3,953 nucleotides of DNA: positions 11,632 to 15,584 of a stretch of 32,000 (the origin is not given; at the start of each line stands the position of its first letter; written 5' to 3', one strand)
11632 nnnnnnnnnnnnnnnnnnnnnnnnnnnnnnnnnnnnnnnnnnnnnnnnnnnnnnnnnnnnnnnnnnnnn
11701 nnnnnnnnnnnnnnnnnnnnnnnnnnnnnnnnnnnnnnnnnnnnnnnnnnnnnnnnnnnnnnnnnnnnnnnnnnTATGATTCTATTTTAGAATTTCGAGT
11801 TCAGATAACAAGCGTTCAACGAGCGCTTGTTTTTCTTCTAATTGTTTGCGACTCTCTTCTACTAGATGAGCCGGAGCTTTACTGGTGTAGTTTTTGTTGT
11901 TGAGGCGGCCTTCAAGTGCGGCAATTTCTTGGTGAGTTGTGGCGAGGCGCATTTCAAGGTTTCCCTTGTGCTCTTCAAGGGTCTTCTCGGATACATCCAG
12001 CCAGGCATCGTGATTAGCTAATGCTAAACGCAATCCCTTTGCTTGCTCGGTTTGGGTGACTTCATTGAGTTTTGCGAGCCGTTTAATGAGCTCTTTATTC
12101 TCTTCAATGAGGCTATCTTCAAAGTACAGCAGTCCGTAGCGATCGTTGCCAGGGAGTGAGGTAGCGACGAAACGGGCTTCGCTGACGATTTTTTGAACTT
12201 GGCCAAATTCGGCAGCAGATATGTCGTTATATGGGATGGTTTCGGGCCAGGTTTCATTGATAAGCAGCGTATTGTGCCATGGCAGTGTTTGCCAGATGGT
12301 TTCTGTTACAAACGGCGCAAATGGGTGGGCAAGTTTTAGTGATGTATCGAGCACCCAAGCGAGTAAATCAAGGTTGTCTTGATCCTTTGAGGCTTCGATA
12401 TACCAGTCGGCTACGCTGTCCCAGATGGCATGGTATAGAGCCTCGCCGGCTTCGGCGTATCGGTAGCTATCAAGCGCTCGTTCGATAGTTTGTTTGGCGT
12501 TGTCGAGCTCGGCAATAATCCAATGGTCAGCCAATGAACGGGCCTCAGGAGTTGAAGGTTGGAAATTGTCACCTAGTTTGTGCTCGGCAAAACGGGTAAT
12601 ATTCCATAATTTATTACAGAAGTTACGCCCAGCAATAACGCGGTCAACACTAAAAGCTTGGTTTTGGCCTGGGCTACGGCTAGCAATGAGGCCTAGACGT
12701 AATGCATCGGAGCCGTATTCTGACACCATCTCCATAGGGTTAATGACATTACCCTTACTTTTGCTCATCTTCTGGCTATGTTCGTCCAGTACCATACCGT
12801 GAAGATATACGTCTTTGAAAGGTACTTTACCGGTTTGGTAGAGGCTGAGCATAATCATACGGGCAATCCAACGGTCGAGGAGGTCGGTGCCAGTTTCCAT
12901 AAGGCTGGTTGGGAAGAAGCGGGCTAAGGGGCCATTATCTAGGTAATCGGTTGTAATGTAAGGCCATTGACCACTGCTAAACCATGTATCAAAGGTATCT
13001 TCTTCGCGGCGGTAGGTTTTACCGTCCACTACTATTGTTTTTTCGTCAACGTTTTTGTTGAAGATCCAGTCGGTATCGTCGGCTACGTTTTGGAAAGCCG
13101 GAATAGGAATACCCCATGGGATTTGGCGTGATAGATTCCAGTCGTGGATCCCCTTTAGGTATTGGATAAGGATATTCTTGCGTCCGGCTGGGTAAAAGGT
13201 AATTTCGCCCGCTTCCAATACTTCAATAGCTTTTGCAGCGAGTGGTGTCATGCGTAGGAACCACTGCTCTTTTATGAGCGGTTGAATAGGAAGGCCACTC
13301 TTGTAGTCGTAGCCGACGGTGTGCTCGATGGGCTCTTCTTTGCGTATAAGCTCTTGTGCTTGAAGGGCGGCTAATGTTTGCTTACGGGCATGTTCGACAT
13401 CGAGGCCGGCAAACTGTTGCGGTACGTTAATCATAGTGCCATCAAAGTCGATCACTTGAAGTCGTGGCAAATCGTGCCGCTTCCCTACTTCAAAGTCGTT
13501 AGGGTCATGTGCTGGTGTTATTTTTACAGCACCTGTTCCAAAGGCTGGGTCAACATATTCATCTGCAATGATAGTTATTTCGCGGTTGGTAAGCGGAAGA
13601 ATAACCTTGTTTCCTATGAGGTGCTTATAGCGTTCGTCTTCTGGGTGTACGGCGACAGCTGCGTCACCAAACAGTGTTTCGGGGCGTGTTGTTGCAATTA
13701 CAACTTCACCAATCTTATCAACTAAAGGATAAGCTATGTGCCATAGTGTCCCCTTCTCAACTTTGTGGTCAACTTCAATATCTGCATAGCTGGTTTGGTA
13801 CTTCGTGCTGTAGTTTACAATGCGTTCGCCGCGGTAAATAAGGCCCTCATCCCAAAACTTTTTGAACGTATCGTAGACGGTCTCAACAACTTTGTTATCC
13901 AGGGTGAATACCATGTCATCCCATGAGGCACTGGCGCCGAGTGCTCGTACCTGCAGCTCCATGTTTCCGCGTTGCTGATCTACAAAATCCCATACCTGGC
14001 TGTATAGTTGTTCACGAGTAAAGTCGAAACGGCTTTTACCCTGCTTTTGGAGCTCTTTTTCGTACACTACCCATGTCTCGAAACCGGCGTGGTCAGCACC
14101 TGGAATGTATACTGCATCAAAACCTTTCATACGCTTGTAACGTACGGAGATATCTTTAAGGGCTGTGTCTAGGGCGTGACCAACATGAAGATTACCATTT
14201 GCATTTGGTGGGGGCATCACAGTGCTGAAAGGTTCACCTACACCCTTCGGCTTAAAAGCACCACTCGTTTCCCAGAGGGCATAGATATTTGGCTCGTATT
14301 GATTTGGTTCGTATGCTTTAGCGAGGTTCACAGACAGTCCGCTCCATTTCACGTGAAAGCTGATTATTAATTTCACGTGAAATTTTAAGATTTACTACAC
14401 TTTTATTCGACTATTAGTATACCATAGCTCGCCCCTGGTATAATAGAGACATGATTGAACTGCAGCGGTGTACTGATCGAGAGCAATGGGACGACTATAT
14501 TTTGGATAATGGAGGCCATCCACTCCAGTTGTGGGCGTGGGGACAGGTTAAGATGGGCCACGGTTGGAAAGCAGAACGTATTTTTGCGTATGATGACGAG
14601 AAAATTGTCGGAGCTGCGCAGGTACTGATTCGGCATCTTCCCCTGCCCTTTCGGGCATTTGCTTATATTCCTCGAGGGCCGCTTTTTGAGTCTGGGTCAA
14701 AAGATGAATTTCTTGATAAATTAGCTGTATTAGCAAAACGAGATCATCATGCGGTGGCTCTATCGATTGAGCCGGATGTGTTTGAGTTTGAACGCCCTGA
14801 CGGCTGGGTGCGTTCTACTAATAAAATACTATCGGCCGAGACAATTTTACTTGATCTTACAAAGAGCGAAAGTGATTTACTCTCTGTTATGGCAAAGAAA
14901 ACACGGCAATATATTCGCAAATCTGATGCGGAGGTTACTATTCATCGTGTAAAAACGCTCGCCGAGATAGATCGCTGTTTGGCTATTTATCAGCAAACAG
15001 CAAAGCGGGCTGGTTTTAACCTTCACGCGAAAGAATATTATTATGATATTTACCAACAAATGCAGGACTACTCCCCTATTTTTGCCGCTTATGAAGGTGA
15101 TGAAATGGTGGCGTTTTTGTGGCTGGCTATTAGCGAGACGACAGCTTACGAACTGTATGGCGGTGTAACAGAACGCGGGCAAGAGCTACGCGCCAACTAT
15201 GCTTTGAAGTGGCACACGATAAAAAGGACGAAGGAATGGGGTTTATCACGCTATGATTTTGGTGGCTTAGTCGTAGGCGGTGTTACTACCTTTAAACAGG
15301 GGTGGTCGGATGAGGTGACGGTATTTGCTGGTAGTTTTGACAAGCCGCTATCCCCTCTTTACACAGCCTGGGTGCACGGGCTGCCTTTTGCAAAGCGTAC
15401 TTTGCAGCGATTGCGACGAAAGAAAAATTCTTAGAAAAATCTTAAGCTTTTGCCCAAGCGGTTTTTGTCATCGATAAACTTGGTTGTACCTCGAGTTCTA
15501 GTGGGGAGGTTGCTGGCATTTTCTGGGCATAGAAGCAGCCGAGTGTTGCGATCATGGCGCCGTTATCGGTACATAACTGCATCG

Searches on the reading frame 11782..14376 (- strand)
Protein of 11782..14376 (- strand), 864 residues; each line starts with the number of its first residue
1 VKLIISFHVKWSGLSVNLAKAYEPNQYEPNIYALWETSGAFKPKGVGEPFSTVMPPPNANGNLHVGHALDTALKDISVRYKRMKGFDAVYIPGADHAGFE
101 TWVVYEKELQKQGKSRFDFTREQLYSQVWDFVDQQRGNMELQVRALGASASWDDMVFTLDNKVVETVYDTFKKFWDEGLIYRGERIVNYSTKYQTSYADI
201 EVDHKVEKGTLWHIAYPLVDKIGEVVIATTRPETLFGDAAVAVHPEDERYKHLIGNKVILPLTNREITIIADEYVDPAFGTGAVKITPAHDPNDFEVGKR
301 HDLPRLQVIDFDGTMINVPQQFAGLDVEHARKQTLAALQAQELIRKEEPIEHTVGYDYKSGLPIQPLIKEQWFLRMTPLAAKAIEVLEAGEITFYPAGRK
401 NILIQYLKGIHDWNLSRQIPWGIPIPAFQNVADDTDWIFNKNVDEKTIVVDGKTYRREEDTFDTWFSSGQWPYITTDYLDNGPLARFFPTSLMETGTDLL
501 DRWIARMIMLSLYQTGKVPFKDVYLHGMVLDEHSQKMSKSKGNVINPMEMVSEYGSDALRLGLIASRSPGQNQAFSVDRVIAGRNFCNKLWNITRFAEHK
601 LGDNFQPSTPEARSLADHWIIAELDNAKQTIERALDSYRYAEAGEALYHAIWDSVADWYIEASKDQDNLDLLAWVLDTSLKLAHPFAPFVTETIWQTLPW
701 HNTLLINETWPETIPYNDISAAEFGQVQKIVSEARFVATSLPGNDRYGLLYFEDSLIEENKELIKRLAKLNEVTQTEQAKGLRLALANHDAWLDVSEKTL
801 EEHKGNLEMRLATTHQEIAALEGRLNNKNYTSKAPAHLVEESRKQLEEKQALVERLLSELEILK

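Call 26: search_protein_families(library=pfam, proteins=[window:11782-14376:-], max_evalue=0.001)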
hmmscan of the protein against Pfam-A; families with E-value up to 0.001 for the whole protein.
window:11782-14376:- (864 aa): 7 families
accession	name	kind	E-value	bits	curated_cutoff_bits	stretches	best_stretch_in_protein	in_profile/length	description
PF00133.28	tRNA-synt_1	-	7.6e-108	361.4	22.7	1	31-567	2-406/414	tRNA synthetases class I (I, L, M and V)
PF08264.19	Anticodon_1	-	1.2e-26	93.9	25.1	1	617-735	1-130/148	Anticodon-binding domain of tRNA ligase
PF09334.17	tRNA-synt_1g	-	1.1e-22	80.8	20.1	2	57-203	8-136/391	tRNA synthetases class I (M)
PF13603.12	tRNA-synt_1_2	-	2.8e-11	43.7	25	1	254-313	85-144/185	Leucyl-tRNA synthetase, editing domain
PF10458.14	Val_tRNA-synt_C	-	1.5e-10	41.6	25.9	1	800-863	2-65/66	Valyl tRNA synthetase tRNA binding arm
PF01406.26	tRNA-synt_1e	-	5.2e-05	23.2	27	0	518-565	235-282/301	tRNA synthetases class I (C) catalytic domain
PF01921.24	tRNA-synt_1f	-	0.00012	21.6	27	1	527-581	273-326/360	tRNA synthetases class I (K)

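Call 51: find_homologous_proteins(query=window:11782-14373:-, max_evalue=1e-50)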
Query window:11782-14373:- (863 aa): 8000 proteins with E <= 1e-50 among 8000 candidates; the best 120 are listed.
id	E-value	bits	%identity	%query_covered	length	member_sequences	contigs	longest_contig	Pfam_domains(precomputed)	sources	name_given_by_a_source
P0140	0.0e+0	1984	100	99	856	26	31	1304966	PF09334.18,PF08264.20,PF13603.13,PF00133.29,PF10458.15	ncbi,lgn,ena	-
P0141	0.0e+0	1705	85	98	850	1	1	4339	PF09334.18,PF08264.20,PF13603.13,PF00133.29,PF10458.15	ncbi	-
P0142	0.0e+0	1702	85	98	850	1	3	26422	PF09334.18,PF01406.26,PF08264.20,PF13603.13,PF00133.29,PF10458.15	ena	-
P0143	0.0e+0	1700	85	98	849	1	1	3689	PF09334.18,PF08264.20,PF13603.13,PF00133.29,PF10458.15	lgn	-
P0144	0.0e+0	1699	84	98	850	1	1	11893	PF09334.18,PF01406.26,PF08264.20,PF13603.13,PF00133.29,PF10458.15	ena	-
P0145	0.0e+0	1698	84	98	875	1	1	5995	PF09334.18,PF08264.20,PF13603.13,PF00133.29,PF10458.15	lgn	-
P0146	0.0e+0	1698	85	98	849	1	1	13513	PF09334.18,PF08264.20,PF13603.13,PF00133.29,PF10458.15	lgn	-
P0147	0.0e+0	1693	85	98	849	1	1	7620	PF09334.18,PF08264.20,PF13603.13,PF00133.29,PF10458.15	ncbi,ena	-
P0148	0.0e+0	1692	84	98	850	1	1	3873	PF09334.18,PF01406.26,PF08264.20,PF13603.13,PF00133.29,PF10458.15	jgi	-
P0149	0.0e+0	1690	84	98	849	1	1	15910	PF09334.18,PF01406.26,PF08264.20,PF13603.13,PF00133.29,PF10458.15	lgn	-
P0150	0.0e+0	1690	85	98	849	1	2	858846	PF09334.18,PF08264.20,PF13603.13,PF00133.29,PF10458.15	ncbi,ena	ncbi:MAG: valine--tRNA ligase [Candidatus Saccharimonadota bacterium]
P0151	0.0e+0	1689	84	98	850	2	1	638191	PF09334.18,PF08264.20,PF13603.13,PF00133.29,PF10458.15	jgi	-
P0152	0.0e+0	1688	85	98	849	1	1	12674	PF09334.18,PF08264.20,PF13603.13,PF00133.29,PF10458.15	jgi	jgi:valyl-tRNA synthetase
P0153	0.0e+0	1688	84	97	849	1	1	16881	PF09334.18,PF08264.20,PF13603.13,PF00133.29,PF10458.15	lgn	-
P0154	0.0e+0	1688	85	98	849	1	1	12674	PF09334.18,PF08264.20,PF13603.13,PF00133.29,PF10458.15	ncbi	-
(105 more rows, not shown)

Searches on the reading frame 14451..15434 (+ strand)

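Call 26: search_protein_families(library=pfam, proteins=[window:14451-15434:+], max_evalue=0.001)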
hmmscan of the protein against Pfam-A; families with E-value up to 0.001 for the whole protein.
window:14451-15434:+ (327 aa): 3 families
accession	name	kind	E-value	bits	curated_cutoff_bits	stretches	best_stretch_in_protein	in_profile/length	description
PF02388.22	FemAB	-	2.2e-32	112.8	24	3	224-305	312-399/406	FemAB family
PF13480.13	Acetyltransf_6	-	2.8e-14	53.9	22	1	149-282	5-142/143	Acetyltransferase (GNAT) domain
PF04339.18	FemAB_like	-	0.0003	20.5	27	0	149-269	188-310/369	Peptidogalycan biosysnthesis/recognition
